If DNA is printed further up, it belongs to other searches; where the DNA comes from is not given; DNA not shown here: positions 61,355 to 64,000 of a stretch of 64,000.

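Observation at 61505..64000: Glycyl radical enzyme with an unusual ~215-residue N-terminal extension containing a beta-sandwich-like module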

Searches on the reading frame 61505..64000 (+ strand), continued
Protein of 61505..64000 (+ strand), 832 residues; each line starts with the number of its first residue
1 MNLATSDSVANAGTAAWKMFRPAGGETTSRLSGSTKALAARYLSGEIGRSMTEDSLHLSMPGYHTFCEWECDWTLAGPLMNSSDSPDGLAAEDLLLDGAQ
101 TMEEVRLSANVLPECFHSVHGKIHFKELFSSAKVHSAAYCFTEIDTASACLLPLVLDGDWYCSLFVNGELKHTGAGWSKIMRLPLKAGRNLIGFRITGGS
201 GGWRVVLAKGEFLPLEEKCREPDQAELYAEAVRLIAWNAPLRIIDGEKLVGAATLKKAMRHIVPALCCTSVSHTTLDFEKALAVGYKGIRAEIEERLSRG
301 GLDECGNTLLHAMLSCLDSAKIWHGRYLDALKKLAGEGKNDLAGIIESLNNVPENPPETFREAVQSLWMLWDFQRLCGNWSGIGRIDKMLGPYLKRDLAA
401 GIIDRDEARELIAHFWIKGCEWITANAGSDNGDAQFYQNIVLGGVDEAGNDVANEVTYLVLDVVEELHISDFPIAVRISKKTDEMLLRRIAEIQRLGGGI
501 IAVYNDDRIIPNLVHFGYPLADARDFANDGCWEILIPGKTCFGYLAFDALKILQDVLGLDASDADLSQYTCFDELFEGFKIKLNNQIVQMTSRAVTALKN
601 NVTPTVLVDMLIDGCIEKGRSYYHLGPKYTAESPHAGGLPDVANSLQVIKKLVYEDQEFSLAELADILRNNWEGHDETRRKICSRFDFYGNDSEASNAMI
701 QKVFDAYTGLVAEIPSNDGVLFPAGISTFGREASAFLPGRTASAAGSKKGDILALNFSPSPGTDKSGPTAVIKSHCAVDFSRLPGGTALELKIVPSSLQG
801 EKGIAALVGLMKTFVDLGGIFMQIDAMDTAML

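Call 19: find_encoding_contigs(protein=P0008, flank=10000, max_places=3)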
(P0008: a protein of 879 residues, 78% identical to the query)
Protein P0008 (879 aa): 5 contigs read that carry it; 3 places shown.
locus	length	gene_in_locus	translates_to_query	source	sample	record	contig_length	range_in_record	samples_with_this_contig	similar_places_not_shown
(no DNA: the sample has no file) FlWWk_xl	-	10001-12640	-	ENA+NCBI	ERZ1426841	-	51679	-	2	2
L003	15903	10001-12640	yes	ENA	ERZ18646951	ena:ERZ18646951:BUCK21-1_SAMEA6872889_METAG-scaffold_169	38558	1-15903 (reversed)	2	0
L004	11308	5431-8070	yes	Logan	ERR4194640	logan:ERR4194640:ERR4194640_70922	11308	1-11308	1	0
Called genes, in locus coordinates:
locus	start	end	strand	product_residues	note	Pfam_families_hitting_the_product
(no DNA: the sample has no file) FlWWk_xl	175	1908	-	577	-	PF00587:tRNA-synt_2b, PF04073:tRNA_edit, PF03129:HGTP_anticodon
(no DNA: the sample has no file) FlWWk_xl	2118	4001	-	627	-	-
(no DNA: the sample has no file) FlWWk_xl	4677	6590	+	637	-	-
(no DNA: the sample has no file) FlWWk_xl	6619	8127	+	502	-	PF27757:Competence-induced_Ccs4_N, PF13231:PMT_2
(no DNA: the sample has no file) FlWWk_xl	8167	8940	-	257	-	PF13489:Methyltransf_23 (weak), PF13649:Methyltransf_25 (weak), PF08241:Methyltransf_11 (weak), PF08242:Methyltransf_12 (weak)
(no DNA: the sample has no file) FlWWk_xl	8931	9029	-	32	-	-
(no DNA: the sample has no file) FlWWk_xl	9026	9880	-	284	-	PF12833:HTH_18, PF00165:HTH_AraC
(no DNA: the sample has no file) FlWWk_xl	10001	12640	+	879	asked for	PF02901:PFL-like, PF01228:Gly_radical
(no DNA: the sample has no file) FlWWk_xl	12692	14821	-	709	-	PF22124:Glyco_hydro_95_cat (weak)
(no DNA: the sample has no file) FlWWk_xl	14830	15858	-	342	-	-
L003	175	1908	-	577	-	PF00587:tRNA-synt_2b, PF04073:tRNA_edit, PF03129:HGTP_anticodon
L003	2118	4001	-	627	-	-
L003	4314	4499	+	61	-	-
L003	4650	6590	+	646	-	-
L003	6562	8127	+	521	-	PF27757:Competence-induced_Ccs4_N, PF13231:PMT_2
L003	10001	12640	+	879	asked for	PF02901:PFL-like, PF01228:Gly_radical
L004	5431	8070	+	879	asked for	PF02901:PFL-like, PF01228:Gly_radical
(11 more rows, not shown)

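Call 20: find_encoding_contigs(protein=P0010, flank=8000, max_places=2)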
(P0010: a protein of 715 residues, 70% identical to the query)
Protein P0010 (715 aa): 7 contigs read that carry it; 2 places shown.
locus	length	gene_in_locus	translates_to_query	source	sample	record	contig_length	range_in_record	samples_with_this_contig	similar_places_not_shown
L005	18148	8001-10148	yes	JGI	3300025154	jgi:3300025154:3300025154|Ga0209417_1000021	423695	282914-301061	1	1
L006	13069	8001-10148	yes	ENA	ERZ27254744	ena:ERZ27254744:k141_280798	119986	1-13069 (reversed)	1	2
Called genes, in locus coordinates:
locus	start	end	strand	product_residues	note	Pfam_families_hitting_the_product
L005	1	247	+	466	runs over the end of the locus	PF00657:Lipase_GDSL, PF13472:Lipase_GDSL_2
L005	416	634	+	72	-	-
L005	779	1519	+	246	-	PF09339:HTH_IclR, PF12802:MarR_2 (weak), PF01614:IclR_C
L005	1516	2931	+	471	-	PF00884:Sulfatase, PF01663:Phosphodiest, PF16347:SGSH_C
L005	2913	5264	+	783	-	PF13385:Laminin_G_3 (weak), PF00251:Glyco_hydro_32N, PF08244:Glyco_hydro_32C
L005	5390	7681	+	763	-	PF00890:FAD_binding_2 (faint), PF12831:FAD_oxidored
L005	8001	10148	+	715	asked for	PF02901:PFL-like, PF01228:Gly_radical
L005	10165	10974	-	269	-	PF12833:HTH_18, PF00165:HTH_AraC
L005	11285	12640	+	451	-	PF12831:FAD_oxidored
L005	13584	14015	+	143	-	PF01844:HNH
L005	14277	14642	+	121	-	PF01797:Y1_Tnp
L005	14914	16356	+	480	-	PF00149:Metallophos, PF02872:5_nucleotid_C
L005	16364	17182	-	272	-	-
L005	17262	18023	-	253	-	-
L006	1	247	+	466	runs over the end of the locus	PF00657:Lipase_GDSL, PF13472:Lipase_GDSL_2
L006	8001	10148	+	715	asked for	PF02901:PFL-like, PF01228:Gly_radical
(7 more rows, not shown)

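Call 21: find_encoding_contigs(protein=P0019, flank=8000, max_places=2)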
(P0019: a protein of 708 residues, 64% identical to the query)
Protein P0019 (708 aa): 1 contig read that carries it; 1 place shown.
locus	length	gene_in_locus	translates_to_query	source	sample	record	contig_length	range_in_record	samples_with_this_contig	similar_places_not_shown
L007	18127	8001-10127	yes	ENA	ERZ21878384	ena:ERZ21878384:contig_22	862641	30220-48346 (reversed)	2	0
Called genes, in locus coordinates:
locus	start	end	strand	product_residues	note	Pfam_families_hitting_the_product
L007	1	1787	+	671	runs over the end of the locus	PF14871:GHL6, PF08532:Glyco_hydro_42M (weak)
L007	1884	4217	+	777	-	PF00474:SSF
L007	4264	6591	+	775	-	PF02065:Melibiase, PF01055:Glyco_hydro_31_2nd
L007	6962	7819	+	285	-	PF00165:HTH_AraC (weak), PF12833:HTH_18, PF00165:HTH_AraC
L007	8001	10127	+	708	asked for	PF02901:PFL-like, PF01228:Gly_radical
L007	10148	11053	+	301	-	PF13353:Fer4_12, PF04055:Radical_SAM, PF12797:Fer4_2 (faint), PF00037:Fer4 (weak), PF12838:Fer4_7 (weak), PF13187:Fer4_9 (weak), PF14697:Fer4_21 (weak), PF00037:Fer4, +4 more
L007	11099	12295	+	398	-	PF00465:Fe-ADH, PF13685:Fe-ADH_2, PF25137:ADH_Fe_C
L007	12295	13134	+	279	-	-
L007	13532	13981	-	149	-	PF25164:CoiA_N (weak)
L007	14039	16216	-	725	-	PF00676:E1_dh, PF13292:DXP_synthase_N (weak), PF02779:Transket_pyr, PF02780:Transketolase_C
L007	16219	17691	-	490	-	PF00171:Aldedh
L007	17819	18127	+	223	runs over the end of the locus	PF00392:GntR, PF07729:FCD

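Call 22: find_encoding_contigs(protein=P0056, flank=8000, max_places=2)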
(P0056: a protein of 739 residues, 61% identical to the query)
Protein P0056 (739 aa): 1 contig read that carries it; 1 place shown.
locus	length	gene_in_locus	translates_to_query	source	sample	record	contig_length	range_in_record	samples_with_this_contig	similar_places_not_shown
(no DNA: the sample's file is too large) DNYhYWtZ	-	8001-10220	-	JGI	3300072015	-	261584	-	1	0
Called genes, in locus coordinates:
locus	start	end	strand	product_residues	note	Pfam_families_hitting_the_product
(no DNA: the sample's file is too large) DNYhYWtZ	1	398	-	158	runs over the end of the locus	PF01713:Smr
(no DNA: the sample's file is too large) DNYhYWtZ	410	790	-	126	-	PF13380:CoA_binding_2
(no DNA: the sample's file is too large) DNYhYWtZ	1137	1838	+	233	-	-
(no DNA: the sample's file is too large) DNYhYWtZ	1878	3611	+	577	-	PF16126:DUF4838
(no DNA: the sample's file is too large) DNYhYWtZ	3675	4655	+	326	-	PF01408:GFO_IDH_MocA, PF02894:GFO_IDH_MocA_C, PF22725:GFO_IDH_MocA_C3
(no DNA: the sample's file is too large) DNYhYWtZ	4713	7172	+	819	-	PF17132:Glyco_hydro_106 (faint), PF22666:Glyco_hydro_2_N2 (faint)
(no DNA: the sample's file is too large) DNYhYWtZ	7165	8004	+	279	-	PF00106:adh_short, PF01370:Epimerase (weak), PF08659:KR, PF13561:adh_short_C2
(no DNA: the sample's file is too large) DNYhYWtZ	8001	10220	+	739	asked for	PF02901:PFL-like, PF01228:Gly_radical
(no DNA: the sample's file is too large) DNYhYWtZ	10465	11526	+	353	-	-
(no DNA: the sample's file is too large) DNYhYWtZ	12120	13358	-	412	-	PF13428:TPR_14 (faint), PF13432:TPR_16 (faint), PF14559:TPR_19 (faint), PF14938:SNAP (faint), PF13424:TPR_12, PF13424:TPR_12, PF17874:TPR_MalT, PF13424:TPR_12, +10 more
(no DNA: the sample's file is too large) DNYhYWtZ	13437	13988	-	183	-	-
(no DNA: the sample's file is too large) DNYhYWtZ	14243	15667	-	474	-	PF00158:Sigma54_activat, PF14532:Sigma54_activ_2, PF07728:AAA_5 (weak), PF25601:AAA_lid_14, PF02954:HTH_8, PF13556:HTH_30 (weak)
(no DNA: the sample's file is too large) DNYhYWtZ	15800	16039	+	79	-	-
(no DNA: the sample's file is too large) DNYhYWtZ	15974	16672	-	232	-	PF00210:Ferritin (weak), PF02915:Rubrerythrin (faint)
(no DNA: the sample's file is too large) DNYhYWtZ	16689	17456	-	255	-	PF01493:GXGXG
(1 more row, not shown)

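Call 42: search_solved_structures(query=P0004, max_evalue=0.00001, show_alignments=2)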
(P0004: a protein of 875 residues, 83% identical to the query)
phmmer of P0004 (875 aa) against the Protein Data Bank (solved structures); distinct sequences matched with E-value up to 0.00001: 34.
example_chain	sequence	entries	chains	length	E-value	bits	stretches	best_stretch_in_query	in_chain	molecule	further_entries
5i2a_A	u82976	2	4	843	2.2e-76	260.6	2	270-671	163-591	Diol-dehydratase | Diol dehydratase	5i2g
2f3o_A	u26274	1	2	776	9.7e-73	248.5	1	268-871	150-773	pyruvate formate-lyase 2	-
8id1_A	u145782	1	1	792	3.4e-70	240.1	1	273-870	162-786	Formate C-acetyltransferase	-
6vxc_A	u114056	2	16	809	7.6e-70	239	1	281-872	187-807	Trans-4-hydroxy-L-proline dehydratase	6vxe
1r8w_A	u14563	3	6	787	2.4e-68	234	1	270-872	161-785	glycerol dehydratase | B12-independent glycerol dehydratase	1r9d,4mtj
8id0_A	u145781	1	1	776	1.3e-66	228.3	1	339-872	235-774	formate C-acetyltransferase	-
8yjo_A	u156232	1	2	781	2.6e-65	224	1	338-871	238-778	Probable dehydratase PflD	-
9rco_A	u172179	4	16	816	3.2e-65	223.7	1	270-873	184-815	Glycyl radical protein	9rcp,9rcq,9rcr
9f3w_A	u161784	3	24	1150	2.8e-61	210.6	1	332-870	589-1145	Choline trimethylamine-lyase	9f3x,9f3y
8iof_A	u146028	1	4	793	1.8e-57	198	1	273-871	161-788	Benzylsuccinate synthase alpha subunit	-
5a0z_A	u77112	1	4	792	5.9e-57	196.3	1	332-870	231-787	CHOLINE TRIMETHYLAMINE LYASE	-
5a0u_A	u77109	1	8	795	6e-57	196.3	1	332-870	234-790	CHOLINE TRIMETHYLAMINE LYASE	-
7vua_A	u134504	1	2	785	5.6e-55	189.8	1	279-873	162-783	HplG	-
5ymr_B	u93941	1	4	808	2.6e-54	187.6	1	277-870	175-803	Formate acetyltransferase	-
9ht9_A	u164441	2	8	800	2.7e-54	187.5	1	339-870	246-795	Choline trimethylamine-lyase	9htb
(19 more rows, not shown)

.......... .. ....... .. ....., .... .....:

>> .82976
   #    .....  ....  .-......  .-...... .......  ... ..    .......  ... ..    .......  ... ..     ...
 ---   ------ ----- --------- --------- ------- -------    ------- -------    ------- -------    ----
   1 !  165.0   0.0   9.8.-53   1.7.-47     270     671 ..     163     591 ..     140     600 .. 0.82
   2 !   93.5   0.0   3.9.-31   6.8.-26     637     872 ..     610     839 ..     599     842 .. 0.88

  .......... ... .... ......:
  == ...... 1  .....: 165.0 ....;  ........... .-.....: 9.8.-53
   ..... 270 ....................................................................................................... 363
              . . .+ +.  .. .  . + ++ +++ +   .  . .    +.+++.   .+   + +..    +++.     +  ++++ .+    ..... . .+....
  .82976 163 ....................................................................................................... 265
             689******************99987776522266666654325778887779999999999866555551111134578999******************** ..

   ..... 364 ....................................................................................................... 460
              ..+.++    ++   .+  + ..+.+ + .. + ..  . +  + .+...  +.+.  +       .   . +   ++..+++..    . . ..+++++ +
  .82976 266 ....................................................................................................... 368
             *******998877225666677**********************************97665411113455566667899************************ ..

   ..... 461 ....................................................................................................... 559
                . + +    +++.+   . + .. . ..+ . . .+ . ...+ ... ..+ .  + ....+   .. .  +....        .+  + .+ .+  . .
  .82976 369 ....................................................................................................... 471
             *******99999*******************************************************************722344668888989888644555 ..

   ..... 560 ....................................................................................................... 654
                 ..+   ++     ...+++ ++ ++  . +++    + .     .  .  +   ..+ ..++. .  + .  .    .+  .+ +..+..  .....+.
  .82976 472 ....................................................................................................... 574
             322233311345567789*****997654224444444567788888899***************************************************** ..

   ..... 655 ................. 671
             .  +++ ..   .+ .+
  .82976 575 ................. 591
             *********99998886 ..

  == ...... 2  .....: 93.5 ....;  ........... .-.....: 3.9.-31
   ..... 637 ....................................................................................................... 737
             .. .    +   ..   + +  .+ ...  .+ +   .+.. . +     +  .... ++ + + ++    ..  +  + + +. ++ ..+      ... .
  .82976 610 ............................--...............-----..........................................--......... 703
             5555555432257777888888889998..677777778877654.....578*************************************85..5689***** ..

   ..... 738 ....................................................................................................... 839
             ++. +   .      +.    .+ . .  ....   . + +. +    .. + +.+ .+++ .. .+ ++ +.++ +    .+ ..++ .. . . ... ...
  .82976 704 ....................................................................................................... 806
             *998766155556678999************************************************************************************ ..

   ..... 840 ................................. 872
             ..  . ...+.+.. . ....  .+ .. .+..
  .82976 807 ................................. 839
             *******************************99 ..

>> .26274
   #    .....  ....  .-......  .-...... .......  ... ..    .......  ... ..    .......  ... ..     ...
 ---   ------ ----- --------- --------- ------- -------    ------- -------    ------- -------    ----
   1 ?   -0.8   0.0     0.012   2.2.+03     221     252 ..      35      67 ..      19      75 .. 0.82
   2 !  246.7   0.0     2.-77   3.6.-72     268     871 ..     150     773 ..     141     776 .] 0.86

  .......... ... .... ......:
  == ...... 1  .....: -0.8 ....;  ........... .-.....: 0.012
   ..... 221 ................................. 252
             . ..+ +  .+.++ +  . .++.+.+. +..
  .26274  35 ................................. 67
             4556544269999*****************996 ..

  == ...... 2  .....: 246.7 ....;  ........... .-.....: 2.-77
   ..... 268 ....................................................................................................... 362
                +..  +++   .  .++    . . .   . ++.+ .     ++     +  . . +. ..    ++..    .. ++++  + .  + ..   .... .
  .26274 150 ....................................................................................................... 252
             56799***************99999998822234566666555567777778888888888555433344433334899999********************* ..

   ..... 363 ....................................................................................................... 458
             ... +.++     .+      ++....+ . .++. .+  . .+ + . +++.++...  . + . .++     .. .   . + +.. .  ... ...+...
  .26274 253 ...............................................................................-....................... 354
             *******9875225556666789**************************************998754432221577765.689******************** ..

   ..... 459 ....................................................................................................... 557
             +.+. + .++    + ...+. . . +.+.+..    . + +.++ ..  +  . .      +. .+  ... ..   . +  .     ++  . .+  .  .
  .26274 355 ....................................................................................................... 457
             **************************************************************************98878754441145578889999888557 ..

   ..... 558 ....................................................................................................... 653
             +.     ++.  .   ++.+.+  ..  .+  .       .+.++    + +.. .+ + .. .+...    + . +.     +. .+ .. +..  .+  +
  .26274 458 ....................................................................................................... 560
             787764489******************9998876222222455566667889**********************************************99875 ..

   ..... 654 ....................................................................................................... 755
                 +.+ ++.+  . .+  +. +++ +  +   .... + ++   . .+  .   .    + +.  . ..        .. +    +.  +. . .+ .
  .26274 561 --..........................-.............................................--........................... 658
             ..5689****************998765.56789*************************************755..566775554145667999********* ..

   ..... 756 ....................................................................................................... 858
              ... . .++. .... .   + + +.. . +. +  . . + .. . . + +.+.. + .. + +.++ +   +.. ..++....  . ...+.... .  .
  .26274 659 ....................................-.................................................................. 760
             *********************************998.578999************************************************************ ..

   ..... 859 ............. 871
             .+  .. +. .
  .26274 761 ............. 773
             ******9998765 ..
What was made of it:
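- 62321..62323 (+): His273 in the SVSHTT motif. It aligns with His166 of the Roseburia 1,2-propanediol dehydratase. HMMER alignment to 5i2a (call 42).
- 63095..63103 (+): The thiyl-radical loop Cys531-Trp532-Glu533 (GCWE). It is equivalent to the GCVE loop of dehydratase and lyase GREs. Alignment to 5i2a and 2f3o (call 42).
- On Glycyl radical enzyme superfamily: C531 aligns with the Cys of GCVE in 5i2a and 2f3o (call 42).
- On Glycerol / 1,2-propanediol dehydratase: The alignment places F542-G543 (F-S in P0004) opposite H-D (call 42).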
